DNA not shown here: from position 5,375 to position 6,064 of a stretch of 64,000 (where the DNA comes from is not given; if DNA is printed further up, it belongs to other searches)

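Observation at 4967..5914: Small alarmone hydrolase (HD) gene immediately followed by a stand-alone HIRAN-domain gene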

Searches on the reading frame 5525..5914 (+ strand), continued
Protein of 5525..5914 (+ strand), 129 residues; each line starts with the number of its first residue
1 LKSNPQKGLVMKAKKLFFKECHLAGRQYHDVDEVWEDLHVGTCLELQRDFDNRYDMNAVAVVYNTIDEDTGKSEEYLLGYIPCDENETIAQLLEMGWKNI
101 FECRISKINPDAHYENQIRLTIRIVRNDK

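Call 74: find_related_loci(query=A6, collection=metagenome_contigs, flank=6000)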
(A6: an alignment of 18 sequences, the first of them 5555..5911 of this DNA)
Query A6 (119 aa) in metagenome_contigs; peptide patterns used: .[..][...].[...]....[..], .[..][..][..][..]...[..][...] (x = any residue, [..] = any of these).
600 stretches matched a pattern (row limit reached: there are more); 296 encode a relative of the query (tblastn E <= 1e-3); the best 80 are kept; 80 distinct loci.
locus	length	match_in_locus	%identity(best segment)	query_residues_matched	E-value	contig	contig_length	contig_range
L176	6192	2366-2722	95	1-119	1e-75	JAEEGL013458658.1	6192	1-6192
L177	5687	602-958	96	1-119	1e-75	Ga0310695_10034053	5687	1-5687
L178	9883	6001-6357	92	1-119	1e-73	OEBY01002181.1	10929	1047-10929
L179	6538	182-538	92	1-119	1e-73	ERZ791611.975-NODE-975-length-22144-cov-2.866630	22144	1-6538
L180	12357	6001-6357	92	1-119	1e-73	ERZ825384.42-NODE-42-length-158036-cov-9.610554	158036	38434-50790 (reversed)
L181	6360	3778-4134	92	1-119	1e-73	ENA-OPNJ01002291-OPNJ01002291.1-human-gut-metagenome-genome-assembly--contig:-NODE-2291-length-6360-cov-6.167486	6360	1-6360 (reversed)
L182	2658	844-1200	89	1-119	1e-71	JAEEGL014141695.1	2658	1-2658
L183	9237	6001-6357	86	1-119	4e-69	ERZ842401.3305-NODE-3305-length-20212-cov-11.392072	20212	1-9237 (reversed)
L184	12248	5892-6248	85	1-119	3e-67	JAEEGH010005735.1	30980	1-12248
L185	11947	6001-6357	84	1-119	7e-67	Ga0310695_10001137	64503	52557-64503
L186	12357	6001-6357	83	1-119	2e-66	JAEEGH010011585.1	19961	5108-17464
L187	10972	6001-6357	84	1-119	4e-66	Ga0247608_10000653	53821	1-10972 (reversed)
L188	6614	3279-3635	84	1-119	5e-66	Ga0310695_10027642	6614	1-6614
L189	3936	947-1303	82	1-119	1e-65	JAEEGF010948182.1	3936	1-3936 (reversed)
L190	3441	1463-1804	87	6-119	1e-65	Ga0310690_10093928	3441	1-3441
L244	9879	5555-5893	62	1-117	3e-45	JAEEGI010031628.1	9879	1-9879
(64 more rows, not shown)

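Call 90: search_protein_families(library=pfam, proteins=[L180:38-553:+, L180:555-1517:+, L180:1521-2261:+, L180:2355-3035:+, L180:3051-5195:+, L180:6341-6688:+, L180:6698-8218:+, L180:8224-8592:+, L180:9518-10213:-, L180:10399-11295:+], max_evalue=0.01)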
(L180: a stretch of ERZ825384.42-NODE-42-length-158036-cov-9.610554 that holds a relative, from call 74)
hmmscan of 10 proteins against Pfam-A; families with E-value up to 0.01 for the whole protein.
L180:38-553:+ (171 aa): 0 families

L180:555-1517:+ (320 aa): 0 families

L180:1521-2261:+ (246 aa): 2 families
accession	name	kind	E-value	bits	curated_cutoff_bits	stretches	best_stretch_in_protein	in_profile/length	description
PF04055.27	Radical_SAM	-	1.8e-12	48.2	29.5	1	9-119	3-118/166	Radical SAM superfamily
PF13353.11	Fer4_12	-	1.9e-05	25.4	22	1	12-77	14-82/137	4Fe-4S single cluster domain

L180:2355-3035:+ (226 aa): 1 family
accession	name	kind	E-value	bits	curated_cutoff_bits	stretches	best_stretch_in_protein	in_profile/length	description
PF22333.2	Ago_PAZ_arc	-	0.0049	17.6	27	0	76-129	43-95/96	Argonaute, PAZ domain, archaea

L180:3051-5195:+ (714 aa): 0 families

L180:6341-6688:+ (115 aa): 0 families

L180:6698-8218:+ (506 aa): 2 families
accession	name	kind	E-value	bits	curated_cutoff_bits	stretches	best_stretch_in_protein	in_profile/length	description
PF13353.11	Fer4_12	-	1.2e-11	45.5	22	1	314-390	2-72/137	4Fe-4S single cluster domain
PF04055.27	Radical_SAM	-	7.6e-11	42.9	29.5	1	324-478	4-158/166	Radical SAM superfamily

L180:8224-8592:+ (122 aa): 0 families

L180:9518-10213:- (231 aa): 1 family
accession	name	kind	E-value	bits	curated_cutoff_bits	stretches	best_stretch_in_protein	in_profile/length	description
PF01832.25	Glucosaminidase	-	1.4e-17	64.9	30.2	1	128-225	8-122/123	Mannosyl-glycoprotein endo-beta-N-acetylglucosaminidase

L180:10399-11295:+ (298 aa): 1 family
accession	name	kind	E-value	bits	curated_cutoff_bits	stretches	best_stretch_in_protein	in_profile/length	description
PF13351.11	DUF4099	-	0.00043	20.9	22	1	18-97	2-80/82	Protein of unknown function (DUF4099)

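Call 101: search_protein_families(library=phrogs, proteins=[window:5555-5911:+, L094:8099-8386:+, L180:38-553:+, L180:3051-5195:+, L180:2355-3035:+], max_evalue=0.001)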
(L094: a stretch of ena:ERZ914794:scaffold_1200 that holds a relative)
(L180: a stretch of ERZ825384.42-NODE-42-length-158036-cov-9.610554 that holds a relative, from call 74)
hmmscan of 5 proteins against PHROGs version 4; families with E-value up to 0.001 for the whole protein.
window:5555-5911:+ (119 aa): 2 families
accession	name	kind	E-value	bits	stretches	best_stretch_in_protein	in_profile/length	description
phrog_18569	-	unknown function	4.7e-06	27.7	1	12-95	7-82/95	-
phrog_13363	-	unknown function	5.8e-05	23.3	1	24-87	215-272/318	-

L094:8099-8386:+ (95 aa): 0 families

L180:38-553:+ (171 aa): 0 families

L180:3051-5195:+ (714 aa): 0 families

L180:2355-3035:+ (226 aa): 0 families
